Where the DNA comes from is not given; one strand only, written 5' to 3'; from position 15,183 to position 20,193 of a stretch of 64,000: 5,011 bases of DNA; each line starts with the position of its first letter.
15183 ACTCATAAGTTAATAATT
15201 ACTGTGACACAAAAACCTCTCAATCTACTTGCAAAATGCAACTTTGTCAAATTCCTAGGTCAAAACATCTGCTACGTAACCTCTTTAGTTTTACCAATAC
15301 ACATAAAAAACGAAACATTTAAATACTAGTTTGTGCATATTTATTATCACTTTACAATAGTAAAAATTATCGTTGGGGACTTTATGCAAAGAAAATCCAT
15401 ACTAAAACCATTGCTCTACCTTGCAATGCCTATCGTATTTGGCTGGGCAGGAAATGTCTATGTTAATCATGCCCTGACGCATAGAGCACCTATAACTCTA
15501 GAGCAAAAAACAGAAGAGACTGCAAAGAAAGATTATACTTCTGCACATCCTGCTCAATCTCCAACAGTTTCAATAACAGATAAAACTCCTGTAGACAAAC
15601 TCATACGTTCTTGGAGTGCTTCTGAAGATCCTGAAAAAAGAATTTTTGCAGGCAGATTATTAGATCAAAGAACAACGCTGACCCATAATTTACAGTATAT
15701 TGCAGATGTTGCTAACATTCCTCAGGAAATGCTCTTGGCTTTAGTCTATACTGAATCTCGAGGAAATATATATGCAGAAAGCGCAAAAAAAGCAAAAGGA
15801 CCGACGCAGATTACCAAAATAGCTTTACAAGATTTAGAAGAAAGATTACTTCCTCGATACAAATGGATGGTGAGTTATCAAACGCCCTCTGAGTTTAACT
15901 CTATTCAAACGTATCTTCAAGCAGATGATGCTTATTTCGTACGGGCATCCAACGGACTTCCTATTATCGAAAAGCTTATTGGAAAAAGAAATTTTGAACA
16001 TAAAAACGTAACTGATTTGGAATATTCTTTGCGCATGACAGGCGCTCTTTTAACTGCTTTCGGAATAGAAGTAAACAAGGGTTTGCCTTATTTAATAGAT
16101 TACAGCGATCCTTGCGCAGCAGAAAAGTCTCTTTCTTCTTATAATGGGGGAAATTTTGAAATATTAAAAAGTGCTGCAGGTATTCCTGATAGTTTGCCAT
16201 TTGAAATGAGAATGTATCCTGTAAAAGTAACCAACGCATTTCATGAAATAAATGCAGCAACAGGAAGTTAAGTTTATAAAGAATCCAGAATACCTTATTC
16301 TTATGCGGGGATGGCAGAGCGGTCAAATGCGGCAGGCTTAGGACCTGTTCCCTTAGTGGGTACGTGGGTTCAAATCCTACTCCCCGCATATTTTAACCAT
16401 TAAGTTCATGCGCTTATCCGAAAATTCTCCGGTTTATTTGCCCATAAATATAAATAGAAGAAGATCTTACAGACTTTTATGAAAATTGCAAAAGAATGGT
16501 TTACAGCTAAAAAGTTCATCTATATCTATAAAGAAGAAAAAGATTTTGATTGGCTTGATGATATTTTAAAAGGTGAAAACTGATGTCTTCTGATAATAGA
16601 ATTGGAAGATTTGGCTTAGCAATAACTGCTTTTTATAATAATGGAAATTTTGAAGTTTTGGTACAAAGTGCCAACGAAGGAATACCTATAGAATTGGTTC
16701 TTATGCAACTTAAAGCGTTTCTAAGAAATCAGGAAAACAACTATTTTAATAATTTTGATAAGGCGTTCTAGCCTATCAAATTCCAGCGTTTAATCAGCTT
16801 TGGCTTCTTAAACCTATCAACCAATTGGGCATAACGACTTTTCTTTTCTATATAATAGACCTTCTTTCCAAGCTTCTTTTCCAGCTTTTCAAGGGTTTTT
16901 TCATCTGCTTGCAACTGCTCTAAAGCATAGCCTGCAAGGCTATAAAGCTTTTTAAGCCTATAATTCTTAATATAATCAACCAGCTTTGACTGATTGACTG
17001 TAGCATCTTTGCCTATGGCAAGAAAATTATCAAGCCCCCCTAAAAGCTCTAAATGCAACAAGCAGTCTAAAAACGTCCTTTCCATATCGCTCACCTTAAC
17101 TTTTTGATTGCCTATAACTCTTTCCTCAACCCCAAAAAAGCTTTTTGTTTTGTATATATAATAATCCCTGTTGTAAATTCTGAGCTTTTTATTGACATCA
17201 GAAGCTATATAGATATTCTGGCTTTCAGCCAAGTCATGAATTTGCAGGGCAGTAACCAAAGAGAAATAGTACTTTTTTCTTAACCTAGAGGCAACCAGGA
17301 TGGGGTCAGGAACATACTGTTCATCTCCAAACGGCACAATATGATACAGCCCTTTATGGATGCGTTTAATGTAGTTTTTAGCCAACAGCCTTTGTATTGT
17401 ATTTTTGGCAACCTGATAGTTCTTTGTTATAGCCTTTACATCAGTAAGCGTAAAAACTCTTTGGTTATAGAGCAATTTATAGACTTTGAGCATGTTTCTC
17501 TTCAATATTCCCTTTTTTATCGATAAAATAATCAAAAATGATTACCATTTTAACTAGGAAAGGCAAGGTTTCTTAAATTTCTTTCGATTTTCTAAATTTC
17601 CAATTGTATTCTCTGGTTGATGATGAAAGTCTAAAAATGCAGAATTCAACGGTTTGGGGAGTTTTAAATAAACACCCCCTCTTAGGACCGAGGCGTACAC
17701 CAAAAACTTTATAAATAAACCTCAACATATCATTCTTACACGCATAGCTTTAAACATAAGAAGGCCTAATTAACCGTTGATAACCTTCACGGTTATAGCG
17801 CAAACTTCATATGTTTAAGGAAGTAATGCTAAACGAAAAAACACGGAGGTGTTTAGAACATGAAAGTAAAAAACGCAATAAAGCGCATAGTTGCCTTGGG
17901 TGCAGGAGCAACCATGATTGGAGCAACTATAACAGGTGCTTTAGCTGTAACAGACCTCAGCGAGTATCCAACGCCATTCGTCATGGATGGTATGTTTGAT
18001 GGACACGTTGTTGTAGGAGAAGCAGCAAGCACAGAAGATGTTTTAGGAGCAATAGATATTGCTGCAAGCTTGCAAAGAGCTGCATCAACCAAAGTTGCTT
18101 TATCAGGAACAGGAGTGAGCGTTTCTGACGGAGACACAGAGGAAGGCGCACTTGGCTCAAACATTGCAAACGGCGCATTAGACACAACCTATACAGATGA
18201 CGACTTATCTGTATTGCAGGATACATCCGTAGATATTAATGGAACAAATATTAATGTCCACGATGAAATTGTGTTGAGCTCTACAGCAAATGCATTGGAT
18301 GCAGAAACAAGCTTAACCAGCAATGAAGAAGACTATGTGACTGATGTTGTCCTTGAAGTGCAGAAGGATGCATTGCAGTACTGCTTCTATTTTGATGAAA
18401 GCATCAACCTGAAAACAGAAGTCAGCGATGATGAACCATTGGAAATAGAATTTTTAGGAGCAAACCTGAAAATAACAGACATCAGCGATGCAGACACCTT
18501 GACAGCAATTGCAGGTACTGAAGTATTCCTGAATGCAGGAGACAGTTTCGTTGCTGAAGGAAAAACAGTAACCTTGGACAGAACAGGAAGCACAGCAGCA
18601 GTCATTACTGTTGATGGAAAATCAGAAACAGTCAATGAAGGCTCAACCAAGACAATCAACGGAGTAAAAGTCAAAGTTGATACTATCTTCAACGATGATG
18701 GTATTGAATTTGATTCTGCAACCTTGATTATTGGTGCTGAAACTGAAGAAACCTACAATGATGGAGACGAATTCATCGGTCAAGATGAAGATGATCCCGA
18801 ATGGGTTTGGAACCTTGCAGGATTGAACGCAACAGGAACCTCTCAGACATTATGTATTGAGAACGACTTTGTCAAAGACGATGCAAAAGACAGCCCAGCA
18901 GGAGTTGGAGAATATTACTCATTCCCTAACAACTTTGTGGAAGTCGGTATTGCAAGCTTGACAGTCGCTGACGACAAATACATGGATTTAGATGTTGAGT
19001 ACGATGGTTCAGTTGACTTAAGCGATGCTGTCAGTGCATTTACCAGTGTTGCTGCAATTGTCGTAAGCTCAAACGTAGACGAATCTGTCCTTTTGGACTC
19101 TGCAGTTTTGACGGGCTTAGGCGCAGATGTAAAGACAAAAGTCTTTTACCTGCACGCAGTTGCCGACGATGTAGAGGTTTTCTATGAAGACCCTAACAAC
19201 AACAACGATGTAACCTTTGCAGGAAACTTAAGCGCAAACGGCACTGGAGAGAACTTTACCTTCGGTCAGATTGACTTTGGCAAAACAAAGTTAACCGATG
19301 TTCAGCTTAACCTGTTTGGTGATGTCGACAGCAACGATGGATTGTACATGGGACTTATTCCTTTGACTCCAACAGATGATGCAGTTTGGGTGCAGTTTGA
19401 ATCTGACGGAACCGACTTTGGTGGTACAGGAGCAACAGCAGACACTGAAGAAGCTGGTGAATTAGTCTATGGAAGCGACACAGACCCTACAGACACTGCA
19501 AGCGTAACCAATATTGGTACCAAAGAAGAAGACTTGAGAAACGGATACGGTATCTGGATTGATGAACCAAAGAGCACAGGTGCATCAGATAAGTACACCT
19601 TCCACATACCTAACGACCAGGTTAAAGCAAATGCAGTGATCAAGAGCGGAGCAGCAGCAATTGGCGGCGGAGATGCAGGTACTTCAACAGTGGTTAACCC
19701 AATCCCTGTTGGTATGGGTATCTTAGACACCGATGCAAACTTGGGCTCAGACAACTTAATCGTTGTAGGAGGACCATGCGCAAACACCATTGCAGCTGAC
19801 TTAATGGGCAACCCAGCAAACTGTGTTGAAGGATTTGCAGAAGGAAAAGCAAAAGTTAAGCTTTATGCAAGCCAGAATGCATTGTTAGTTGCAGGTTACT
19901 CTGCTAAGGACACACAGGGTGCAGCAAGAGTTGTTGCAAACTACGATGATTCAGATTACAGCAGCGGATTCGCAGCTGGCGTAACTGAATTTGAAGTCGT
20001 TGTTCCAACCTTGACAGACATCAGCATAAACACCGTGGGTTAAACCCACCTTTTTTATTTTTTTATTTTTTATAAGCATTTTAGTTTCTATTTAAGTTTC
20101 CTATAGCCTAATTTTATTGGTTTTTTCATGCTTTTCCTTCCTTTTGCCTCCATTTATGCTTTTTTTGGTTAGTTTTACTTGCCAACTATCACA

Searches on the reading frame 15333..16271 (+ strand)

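Call 82: search_protein_families(library=pfam, proteins=[window:15333-16271:+], max_evalue=0.001)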
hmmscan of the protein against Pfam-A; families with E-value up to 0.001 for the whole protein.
window:15333-16271:+ (312 aa): 1 family
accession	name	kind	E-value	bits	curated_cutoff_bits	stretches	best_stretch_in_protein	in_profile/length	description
PF01464.25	SLT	-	5.9e-05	23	21.3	1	124-172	7-55/117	Transglycosylase SLT domain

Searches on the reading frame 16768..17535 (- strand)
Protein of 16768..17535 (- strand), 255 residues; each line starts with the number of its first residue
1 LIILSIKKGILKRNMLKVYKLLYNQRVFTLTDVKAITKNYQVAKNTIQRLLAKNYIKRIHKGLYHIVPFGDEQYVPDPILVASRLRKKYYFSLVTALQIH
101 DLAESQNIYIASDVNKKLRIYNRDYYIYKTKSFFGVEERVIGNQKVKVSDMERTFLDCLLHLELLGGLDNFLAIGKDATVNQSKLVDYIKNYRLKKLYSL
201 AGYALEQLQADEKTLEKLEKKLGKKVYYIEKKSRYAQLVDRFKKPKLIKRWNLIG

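Call 82: search_protein_families(library=pfam, proteins=[window:16768-17535:-], max_evalue=0.001)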
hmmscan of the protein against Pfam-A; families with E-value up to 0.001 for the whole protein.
window:16768-17535:- (255 aa): 1 family
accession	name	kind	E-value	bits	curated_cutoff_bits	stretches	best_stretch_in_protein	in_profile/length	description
PF13338.12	AbiEi_4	-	0.00014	22.4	25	1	25-64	11-46/49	Transcriptional regulator, AbiEi antitoxin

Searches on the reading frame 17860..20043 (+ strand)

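Call 82: search_protein_families(library=pfam, proteins=[window:17860-20043:+], max_evalue=0.001)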
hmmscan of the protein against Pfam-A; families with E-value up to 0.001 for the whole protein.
window:17860-20043:+ (727 aa): 1 family
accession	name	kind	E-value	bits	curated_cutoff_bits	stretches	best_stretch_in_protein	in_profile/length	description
PF05124.17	S_layer_C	-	3e-11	43.7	23.9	1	32-694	1-175/177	S-layer like family, outer domain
